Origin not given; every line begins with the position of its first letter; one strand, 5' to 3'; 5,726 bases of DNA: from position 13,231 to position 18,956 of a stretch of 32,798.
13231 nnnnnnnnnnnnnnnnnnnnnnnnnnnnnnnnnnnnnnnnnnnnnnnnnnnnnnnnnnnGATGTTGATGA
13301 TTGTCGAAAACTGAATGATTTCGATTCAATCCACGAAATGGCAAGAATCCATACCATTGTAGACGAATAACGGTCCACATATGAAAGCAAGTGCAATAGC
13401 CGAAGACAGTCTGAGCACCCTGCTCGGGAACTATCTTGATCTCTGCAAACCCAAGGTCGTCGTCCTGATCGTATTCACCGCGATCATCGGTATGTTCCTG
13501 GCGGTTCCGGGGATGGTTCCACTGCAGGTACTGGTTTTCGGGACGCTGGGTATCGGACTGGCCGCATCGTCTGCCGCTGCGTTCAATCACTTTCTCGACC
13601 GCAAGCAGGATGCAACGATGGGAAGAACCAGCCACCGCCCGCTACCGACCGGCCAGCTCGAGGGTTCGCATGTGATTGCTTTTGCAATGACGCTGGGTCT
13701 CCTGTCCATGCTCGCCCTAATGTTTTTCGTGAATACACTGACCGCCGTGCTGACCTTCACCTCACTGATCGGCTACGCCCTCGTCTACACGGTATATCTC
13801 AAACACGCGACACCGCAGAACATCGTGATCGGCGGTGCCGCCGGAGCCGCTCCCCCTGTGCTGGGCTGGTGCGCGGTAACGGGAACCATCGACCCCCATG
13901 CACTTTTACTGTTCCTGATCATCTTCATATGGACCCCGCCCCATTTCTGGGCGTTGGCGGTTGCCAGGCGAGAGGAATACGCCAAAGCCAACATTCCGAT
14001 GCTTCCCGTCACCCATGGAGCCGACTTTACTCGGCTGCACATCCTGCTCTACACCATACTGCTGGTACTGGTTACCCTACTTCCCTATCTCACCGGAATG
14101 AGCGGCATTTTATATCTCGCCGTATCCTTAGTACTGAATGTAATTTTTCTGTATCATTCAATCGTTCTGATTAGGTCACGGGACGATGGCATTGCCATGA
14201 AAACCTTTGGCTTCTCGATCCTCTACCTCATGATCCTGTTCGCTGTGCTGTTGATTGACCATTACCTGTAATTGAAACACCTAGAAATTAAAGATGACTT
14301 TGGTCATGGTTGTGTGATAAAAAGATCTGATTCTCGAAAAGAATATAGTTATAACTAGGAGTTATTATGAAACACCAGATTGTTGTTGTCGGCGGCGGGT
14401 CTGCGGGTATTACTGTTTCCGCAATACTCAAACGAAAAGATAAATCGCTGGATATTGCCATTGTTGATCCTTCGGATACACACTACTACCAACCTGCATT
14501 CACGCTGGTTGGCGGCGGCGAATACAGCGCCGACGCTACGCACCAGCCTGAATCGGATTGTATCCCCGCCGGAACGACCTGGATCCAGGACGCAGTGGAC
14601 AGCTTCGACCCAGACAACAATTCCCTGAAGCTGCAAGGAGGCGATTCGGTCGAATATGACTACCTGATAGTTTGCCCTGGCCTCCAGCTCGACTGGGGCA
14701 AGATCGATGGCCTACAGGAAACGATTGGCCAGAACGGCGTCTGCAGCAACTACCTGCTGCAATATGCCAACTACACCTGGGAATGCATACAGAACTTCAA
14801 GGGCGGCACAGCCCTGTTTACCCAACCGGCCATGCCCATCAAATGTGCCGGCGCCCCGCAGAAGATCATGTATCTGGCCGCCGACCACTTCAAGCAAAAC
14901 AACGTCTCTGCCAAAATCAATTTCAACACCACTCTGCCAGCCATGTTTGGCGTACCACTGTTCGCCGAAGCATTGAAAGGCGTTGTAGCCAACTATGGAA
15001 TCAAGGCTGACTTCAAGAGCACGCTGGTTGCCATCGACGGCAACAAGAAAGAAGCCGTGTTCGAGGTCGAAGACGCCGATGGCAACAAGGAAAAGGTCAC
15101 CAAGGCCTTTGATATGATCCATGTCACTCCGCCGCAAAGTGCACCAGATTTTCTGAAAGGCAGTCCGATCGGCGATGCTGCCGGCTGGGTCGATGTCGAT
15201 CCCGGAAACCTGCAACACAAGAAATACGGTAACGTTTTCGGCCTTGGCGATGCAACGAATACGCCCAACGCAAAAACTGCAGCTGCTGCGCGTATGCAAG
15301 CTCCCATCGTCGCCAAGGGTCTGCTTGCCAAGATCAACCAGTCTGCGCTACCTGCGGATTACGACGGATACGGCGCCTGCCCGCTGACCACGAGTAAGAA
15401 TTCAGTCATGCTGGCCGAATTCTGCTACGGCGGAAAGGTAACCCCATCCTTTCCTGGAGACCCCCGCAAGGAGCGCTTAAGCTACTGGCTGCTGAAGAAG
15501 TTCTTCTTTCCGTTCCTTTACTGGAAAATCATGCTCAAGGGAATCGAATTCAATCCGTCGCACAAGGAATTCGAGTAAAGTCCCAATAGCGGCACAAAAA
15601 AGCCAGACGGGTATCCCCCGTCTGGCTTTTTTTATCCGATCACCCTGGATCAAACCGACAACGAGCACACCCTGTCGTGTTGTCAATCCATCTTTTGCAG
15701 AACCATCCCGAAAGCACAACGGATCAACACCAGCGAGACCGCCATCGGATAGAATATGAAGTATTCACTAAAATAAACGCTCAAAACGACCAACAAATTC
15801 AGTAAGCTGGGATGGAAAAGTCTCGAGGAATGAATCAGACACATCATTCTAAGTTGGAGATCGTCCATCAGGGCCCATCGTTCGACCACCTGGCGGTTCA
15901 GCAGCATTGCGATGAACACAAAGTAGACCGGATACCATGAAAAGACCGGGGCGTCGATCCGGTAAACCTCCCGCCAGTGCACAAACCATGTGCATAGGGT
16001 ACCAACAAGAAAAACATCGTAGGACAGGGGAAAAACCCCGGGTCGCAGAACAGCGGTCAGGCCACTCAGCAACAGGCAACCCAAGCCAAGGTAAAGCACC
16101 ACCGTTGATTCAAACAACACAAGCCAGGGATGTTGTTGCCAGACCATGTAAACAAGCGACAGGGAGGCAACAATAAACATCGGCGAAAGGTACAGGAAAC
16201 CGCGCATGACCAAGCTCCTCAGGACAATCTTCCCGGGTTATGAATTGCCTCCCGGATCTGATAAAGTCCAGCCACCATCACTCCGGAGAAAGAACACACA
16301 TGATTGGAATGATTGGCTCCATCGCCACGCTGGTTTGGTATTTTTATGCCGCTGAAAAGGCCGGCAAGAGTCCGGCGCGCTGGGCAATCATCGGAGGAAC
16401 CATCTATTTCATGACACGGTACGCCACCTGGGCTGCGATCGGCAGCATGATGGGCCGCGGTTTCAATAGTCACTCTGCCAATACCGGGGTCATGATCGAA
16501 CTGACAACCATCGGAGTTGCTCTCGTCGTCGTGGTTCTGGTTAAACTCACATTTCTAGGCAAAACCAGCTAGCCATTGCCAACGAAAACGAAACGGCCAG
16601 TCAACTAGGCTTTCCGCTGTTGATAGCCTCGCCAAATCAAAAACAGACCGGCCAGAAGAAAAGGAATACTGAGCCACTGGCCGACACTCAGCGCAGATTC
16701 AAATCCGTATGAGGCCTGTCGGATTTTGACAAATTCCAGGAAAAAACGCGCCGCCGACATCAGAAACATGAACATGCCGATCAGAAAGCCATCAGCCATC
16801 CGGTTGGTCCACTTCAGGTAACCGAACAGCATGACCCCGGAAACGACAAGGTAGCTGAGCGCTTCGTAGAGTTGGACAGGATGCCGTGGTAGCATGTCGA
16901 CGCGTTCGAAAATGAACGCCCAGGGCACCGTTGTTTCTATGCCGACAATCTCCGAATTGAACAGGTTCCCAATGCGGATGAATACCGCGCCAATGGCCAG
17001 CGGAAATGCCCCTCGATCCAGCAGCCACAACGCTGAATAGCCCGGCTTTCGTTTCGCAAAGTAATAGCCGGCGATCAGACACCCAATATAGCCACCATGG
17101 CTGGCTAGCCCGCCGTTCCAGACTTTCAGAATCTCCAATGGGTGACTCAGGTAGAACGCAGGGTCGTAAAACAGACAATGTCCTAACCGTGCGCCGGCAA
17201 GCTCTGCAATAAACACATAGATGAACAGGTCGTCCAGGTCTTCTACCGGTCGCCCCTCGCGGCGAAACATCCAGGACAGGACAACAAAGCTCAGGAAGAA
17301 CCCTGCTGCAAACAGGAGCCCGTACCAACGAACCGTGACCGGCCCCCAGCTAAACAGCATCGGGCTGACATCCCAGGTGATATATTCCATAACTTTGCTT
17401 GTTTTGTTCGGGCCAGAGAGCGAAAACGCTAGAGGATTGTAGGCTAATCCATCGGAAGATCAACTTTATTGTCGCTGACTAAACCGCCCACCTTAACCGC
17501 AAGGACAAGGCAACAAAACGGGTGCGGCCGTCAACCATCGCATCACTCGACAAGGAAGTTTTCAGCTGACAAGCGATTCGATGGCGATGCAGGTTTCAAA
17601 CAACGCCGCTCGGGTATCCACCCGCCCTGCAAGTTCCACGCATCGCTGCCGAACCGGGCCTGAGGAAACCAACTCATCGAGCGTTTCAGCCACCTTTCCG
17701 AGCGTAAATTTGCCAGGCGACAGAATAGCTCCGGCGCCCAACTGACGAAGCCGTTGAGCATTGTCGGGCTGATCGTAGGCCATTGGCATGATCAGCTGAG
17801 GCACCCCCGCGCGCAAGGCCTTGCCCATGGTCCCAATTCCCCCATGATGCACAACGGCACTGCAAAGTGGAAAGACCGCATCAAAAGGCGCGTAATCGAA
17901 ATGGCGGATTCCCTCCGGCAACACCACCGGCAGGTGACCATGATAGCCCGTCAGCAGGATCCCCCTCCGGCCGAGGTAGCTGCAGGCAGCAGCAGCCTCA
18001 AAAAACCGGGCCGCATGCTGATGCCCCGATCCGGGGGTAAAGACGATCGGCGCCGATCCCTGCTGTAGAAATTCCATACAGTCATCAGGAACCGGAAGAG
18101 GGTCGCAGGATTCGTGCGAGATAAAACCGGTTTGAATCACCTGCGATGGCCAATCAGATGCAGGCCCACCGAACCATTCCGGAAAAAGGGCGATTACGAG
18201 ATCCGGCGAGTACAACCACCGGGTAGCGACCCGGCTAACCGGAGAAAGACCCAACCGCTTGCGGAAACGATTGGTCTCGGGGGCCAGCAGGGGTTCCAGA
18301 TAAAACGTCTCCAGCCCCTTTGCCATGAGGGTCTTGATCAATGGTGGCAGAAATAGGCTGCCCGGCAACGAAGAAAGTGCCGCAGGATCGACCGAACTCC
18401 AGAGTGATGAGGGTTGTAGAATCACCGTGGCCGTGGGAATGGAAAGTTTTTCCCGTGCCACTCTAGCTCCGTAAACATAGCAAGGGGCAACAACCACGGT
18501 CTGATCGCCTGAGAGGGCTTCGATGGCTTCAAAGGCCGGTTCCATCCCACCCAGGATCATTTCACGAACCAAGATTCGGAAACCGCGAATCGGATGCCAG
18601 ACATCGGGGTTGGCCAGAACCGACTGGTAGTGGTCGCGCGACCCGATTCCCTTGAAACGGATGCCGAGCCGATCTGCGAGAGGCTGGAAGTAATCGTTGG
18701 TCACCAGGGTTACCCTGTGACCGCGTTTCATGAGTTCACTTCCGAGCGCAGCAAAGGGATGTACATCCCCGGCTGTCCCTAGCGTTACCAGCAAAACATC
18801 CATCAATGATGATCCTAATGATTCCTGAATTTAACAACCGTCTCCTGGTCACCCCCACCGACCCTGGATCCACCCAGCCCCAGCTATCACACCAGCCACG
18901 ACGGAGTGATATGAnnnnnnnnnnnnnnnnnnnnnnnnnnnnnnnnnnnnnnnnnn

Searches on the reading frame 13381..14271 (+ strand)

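Call 70: search_protein_families(library=pfam, proteins=[window:13381-14271:+], max_evalue=0.000001)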
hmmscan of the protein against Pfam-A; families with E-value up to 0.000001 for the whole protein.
window:13381-14271:+ (296 aa): 1 family
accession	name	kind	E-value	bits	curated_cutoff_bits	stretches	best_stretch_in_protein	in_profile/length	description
PF01040.23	UbiA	-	1.5e-66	224.7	34.2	1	31-278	2-245/250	UbiA prenyltransferase family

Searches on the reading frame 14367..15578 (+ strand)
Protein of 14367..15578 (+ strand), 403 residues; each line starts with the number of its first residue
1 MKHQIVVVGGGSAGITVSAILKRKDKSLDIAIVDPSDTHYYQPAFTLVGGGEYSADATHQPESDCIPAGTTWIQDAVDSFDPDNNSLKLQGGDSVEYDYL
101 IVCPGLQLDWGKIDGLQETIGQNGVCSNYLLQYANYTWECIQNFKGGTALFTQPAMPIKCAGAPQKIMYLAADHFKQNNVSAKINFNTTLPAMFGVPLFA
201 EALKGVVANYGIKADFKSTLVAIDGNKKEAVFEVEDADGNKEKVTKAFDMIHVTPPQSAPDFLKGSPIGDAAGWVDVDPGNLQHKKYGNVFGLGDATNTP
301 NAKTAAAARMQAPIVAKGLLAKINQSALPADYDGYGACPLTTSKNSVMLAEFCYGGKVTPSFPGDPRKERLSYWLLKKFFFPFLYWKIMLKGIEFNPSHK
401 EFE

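Call 71: search_protein_families(library=pfam, proteins=[window:14367-15578:+], max_evalue=0.000001)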
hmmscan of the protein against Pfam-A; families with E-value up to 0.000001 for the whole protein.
window:14367-15578:+ (403 aa): 1 family
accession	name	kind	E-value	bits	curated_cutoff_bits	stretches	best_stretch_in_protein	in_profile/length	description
PF07992.20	Pyr_redox_2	-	4.2e-13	49.8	26.1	1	4-116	2-119/291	Pyridine nucleotide-disulphide oxidoreductase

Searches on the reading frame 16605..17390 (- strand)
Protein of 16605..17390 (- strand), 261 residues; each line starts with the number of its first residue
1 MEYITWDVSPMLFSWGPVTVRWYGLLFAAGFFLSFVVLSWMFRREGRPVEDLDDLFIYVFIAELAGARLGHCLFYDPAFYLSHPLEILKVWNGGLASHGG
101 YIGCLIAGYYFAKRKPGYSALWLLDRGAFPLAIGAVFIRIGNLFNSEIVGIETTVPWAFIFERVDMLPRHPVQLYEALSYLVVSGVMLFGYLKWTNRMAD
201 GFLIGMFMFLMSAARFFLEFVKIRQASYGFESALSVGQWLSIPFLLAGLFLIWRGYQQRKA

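Call 71: search_protein_families(library=pfam, proteins=[window:16605-17390:-], max_evalue=0.000001)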
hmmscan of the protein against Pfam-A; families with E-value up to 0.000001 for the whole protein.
window:16605-17390:- (261 aa): 1 family
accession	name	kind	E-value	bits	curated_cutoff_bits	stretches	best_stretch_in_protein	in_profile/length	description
PF01790.23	LGT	-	1.7e-68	230.9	24.9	1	10-253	1-239/240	Prolipoprotein diacylglyceryl transferase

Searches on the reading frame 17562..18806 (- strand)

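Call 71: search_protein_families(library=pfam, proteins=[window:17562-18806:-], max_evalue=0.000001)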
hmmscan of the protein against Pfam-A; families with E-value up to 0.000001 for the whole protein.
window:17562-18806:- (414 aa): 3 families
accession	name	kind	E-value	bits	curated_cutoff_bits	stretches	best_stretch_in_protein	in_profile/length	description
PF06722.18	EryCIII-like_C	-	2e-21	77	31.7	1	295-394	28-127/145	Erythromycin biosynthesis protein CIII-like, C-terminal domain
PF03033.26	Glyco_transf_28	-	4.8e-11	43.3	26.2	1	4-127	1-126/139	Glycosyltransferase family 28 N-terminal domain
PF00201.24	UDPGT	-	1e-08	34.9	19.5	1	220-381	240-407/499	UDP-glucoronosyl and UDP-glucosyl transferase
